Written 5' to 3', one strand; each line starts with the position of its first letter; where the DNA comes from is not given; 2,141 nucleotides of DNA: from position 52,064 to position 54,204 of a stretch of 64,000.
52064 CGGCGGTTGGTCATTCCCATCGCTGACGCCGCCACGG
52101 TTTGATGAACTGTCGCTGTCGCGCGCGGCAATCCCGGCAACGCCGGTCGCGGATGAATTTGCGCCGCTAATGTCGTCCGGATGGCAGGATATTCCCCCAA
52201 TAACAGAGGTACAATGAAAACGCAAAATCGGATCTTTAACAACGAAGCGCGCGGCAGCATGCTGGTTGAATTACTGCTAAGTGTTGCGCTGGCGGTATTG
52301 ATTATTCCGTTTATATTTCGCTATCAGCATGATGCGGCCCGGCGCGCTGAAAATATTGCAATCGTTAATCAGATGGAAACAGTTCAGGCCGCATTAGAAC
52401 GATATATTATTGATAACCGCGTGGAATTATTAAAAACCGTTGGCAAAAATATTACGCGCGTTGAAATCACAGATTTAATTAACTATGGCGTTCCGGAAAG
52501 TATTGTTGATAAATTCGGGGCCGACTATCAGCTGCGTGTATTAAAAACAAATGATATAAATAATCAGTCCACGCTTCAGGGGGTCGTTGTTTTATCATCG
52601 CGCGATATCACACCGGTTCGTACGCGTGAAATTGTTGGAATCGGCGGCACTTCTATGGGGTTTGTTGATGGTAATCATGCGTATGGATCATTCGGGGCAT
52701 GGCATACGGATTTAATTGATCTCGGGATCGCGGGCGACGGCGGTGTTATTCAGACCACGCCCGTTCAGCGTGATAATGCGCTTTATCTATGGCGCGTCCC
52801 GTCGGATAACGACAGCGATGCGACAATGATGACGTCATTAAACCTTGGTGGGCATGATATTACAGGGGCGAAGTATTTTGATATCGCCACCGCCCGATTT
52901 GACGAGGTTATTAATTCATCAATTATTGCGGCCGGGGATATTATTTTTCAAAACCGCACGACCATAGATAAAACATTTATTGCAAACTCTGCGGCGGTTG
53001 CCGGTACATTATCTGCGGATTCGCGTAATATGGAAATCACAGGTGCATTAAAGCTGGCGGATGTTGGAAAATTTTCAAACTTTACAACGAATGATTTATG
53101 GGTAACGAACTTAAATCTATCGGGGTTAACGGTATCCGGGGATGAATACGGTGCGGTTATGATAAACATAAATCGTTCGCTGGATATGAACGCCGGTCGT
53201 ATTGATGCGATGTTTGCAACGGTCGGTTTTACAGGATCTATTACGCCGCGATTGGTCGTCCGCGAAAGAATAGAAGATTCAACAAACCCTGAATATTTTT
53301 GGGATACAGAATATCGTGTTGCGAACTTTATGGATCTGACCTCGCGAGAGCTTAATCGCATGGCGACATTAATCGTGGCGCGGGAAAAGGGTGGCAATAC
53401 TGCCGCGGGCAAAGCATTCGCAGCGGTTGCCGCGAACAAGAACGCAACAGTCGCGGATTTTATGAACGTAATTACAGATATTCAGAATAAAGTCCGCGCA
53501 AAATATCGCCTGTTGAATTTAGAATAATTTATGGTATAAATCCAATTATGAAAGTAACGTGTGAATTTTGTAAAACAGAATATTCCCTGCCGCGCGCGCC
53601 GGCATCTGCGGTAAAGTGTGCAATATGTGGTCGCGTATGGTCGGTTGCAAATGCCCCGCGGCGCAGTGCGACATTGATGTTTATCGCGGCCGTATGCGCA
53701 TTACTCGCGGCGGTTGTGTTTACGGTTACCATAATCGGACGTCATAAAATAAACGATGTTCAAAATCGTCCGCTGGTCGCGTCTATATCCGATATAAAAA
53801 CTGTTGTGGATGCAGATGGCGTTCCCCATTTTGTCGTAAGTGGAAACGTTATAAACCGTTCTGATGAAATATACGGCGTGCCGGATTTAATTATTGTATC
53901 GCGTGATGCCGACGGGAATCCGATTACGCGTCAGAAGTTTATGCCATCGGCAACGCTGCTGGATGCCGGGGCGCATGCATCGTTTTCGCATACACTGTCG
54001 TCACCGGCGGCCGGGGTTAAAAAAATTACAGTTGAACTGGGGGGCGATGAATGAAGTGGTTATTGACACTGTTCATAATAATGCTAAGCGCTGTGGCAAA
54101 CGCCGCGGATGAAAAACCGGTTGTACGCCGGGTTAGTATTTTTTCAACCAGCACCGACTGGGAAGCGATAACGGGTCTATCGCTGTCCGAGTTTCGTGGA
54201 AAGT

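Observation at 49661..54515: Tandem operon of three 400-453 aa proteins with prepilin-type N-termini, followed by a zinc-ribbon membrane protein and a small secreted protein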

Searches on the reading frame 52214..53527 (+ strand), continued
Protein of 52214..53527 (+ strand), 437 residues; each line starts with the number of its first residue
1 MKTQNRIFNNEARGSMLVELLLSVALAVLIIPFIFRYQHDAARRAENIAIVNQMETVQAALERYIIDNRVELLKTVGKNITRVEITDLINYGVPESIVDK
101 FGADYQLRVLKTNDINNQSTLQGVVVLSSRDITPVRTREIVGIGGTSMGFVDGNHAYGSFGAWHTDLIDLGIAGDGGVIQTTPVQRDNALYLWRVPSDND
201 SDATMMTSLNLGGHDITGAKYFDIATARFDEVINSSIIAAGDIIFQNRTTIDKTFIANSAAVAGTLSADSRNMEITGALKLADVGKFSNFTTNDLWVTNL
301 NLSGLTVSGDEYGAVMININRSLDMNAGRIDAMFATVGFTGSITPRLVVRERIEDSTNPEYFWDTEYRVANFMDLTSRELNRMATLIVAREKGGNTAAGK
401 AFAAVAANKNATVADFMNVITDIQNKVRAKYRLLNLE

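Call 94: find_encoding_contigs(protein=P0233, flank=10000, max_places=1)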
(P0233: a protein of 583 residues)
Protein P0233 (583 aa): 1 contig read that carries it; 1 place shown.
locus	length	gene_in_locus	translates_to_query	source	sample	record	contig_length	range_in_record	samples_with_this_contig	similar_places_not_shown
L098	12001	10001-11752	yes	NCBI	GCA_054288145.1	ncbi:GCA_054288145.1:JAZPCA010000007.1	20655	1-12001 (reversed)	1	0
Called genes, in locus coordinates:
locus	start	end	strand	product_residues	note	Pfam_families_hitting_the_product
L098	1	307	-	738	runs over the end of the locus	PF22019:GlgB_N, PF02922:CBM_48, PF00128:Alpha-amylase, PF02806:Alpha-amylase_C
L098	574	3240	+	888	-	PF01326:PPDK_N, PF00391:PEP-utilizers, PF02896:PEP-utilizers_C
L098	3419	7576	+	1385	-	-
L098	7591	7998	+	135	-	PF00293:NUDIX, PF14815:NUDIX_4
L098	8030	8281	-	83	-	-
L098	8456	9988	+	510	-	PF13385:Laminin_G_3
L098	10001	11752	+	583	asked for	-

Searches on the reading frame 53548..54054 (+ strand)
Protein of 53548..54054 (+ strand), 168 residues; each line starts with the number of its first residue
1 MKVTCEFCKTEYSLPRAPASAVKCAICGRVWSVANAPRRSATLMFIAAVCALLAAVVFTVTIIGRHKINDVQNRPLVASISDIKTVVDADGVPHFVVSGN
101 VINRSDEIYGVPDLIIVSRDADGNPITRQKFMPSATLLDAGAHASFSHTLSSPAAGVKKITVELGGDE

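Call 3: search_protein_families(library=pfam, proteins=[window:53548-54054:+], max_evalue=1)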
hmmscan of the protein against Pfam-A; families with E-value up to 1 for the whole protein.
window:53548-54054:+ (168 aa): 6 families
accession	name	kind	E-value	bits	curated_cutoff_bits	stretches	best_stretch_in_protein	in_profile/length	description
PF13717.11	Zn_ribbon_4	-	2.6e-05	24.5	30.3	1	1-31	1-35/36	zinc-ribbon domain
PF01667.23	Ribosomal_S27e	-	0.0023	18.1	24.5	1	1-30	6-35/55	Ribosomal protein S27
PF09788.14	Tmemb_55A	-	0.0039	16.9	30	1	2-62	150-211/248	Transmembrane protein 55A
PF11906.13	DUF3426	-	0.012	16.1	27.7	1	91-141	64-115/147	Protein of unknown function (DUF3426)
PF08592.16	Anthrone_oxy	-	0.017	15.8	27.3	1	24-65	18-60/106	Anthrone oxygenase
PF06943.17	zf-LSD1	-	0.29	11.5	20.2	1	8-28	4-23/25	LSD1 zinc finger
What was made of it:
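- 53548..54054 (+): ZitP-type bitopic protein: N-terminal CxxC...CxxC zinc ribbon, one TM segment, periplasmic DUF3426-like domain. Zn_ribbon_4 at 2.6e-5 and DUF3426 at 0.012 for the window protein (call 3).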

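Call 4: search_protein_families(library=ncbifam, proteins=[window:53548-54054:+], max_evalue=1)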
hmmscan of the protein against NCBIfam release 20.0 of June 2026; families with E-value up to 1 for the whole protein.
window:53548-54054:+ (168 aa): 6 families
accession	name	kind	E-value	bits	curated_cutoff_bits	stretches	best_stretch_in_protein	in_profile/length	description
NF001629.0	PRK00415.1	equivalog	0.00043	19.7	70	1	1-30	13-42/62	30S ribosomal protein S27e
NF038353.1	FxLYD_dom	domain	0.0057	16.5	23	1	96-162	5-69/71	FxLYD domain-containing protein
TIGR01053.1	LSD1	subfamily_domain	0.0093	15.6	15.5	1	3-27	2-25/31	zinc finger domain-containing protein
TIGR02098.1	MJ0042_CXXC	domain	0.044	13.5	20.9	1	1-33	1-37/38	MJ0042-type zinc finger domain-containing protein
NF041259.1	mono_DmmA_fam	domain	0.074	13.4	60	1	2-33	51-82/101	dimethylamine monooxygenase subunit DmmA family protein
NF038083.1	CU044_5270_fam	subfamily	0.16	11.8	100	1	35-69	20-58/284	CU044_5270 family protein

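Call 73: search_solved_structures(query=window:53548-54054:+, max_evalue=10, show_alignments=3)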
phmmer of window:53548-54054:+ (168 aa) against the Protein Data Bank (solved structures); distinct sequences matched with E-value up to 10: 4.
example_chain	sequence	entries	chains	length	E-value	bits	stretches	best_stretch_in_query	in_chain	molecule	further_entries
1qxf_A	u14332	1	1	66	0.12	15.7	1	1-32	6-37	30S RIBOSOMAL PROTEIN S27E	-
2etv_A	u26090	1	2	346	0.92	12.8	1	48-155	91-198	iron(III) ABC transporter, periplasmic iron-binding protein, putative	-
7asw_A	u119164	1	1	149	1.2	12.4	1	106-145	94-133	Thioredoxin-related protein CITRX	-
8rwk_A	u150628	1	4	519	1.3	12.3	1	139-167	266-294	Potassium-activated aldehyde dehydrogenase, mitochondrial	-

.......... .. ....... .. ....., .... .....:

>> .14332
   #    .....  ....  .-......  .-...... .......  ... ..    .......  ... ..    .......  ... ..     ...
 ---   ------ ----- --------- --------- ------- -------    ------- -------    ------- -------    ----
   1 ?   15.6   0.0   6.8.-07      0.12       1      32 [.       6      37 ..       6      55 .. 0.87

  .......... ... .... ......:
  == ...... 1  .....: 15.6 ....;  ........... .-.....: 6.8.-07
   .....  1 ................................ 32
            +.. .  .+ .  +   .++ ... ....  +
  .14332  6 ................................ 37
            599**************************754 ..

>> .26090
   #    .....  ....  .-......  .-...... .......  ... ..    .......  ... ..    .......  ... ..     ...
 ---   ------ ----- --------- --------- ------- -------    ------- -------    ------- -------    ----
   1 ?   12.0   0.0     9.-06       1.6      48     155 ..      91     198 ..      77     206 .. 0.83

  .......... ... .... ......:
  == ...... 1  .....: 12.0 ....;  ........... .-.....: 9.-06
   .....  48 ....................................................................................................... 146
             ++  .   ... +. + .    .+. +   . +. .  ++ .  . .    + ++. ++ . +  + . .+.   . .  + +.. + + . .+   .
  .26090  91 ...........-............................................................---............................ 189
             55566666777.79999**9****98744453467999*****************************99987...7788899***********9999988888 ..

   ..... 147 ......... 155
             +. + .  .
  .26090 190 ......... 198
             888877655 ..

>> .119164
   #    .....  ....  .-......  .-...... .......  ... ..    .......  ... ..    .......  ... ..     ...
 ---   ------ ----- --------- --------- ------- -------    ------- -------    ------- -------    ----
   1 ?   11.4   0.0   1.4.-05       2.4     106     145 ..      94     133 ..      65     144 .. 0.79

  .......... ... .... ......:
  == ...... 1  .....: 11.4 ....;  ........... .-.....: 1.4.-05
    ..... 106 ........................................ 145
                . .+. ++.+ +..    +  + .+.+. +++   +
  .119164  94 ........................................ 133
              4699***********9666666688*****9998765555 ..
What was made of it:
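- On ZitP-type polar zinc-finger proteins: No PDB sequence match to a ZitP structure (call 73).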

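Call 77: search_protein_families(library=pfam, alignment_id=A4, max_evalue=0.01)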
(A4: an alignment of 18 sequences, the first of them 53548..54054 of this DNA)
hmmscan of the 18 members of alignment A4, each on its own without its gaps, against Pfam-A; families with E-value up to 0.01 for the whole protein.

A. member 1, window:53548-54054:+ (168 aa): 3 families
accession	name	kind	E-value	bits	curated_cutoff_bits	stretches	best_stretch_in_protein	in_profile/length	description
PF13717.11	Zn_ribbon_4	-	2.6e-05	24.5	30.3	1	1-31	1-35/36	zinc-ribbon domain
PF01667.23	Ribosomal_S27e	-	0.0023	18.1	24.5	0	1-30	6-35/55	Ribosomal protein S27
PF09788.14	Tmemb_55A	-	0.0039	16.9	30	1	2-62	150-211/248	Transmembrane protein 55A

B. families by the number of members that match (of 18 scanned): 6 families
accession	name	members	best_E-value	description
PF13717.11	Zn_ribbon_4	17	8.8e-08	zinc-ribbon domain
PF11906.13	DUF3426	9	2.7e-06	Protein of unknown function (DUF3426)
PF01667.23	Ribosomal_S27e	7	5e-05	Ribosomal protein S27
PF08592.16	Anthrone_oxy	2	0.0048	Anthrone oxygenase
PF13719.11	Zn_ribbon_5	1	1.9e-05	zinc-ribbon domain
PF09788.14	Tmemb_55A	1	0.0039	Transmembrane protein 55A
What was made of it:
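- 53548..54054 (+): Among 18 orthologues, 17 hit Zn_ribbon_4, 9 hit DUF3426 (best 2.7e-6) and 1 hits Zn_ribbon_5 (call 77).
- On ZitP-type polar zinc-finger proteins: 17/18 orthologues hit Zn_ribbon_4 and 9/18 hit DUF3426 at E<=0.01 (call 77).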
